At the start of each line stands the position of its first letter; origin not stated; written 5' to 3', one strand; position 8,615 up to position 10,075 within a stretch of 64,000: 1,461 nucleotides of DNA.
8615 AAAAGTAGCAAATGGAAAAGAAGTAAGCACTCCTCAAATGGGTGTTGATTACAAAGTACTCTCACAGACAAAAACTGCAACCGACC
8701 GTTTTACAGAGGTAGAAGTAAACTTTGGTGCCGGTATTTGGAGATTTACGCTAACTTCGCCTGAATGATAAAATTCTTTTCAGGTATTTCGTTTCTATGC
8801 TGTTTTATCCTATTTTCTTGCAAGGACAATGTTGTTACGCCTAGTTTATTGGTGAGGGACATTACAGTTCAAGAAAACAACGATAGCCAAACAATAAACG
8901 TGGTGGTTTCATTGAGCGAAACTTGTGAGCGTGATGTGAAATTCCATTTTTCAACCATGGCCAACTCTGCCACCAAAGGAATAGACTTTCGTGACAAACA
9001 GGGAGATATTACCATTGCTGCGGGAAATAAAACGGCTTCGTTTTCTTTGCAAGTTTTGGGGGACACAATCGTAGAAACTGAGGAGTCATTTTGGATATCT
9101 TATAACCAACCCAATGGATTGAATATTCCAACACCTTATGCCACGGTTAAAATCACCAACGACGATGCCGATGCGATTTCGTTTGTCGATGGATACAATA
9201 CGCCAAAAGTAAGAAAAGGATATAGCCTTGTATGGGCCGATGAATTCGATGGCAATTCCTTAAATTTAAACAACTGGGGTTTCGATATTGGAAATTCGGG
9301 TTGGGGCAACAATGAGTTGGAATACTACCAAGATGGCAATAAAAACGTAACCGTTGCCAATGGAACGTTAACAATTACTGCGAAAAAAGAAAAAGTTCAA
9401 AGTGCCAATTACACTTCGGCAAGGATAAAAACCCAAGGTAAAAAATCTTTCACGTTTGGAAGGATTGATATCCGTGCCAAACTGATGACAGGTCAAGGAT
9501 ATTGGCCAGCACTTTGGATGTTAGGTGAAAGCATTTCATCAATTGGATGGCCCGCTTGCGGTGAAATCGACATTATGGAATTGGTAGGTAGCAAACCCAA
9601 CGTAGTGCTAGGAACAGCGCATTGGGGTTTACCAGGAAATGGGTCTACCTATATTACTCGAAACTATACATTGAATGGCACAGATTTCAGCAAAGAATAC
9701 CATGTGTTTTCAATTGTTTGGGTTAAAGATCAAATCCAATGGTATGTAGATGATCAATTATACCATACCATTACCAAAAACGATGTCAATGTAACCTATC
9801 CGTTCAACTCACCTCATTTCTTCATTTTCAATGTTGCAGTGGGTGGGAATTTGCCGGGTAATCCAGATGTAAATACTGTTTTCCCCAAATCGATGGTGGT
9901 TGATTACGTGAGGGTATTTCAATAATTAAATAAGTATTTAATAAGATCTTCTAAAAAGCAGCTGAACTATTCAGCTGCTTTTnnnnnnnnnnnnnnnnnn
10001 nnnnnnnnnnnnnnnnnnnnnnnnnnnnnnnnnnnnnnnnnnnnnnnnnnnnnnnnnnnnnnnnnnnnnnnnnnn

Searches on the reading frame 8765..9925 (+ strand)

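Call 6: search_protein_families(library=pfam, proteins=[window:8765-9925:+], max_evalue=0.01)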
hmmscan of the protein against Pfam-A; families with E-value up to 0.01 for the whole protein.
window:8765-9925:+ (386 aa): 3 families
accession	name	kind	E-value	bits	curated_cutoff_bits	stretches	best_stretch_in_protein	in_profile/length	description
PF00722.28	Glyco_hydro_16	-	4e-28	98.5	22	1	191-357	10-156/175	Glycosyl hydrolases family 16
PF03935.22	SKN1_KRE6_Sbg1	-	5.8e-13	48.5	30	2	150-255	114-224/501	Beta-glucan synthesis-associated protein SKN1/KRE6/Sbg1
PF03160.20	Calx-beta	-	1e-11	45.3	27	1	22-134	4-119/119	Calx-beta domain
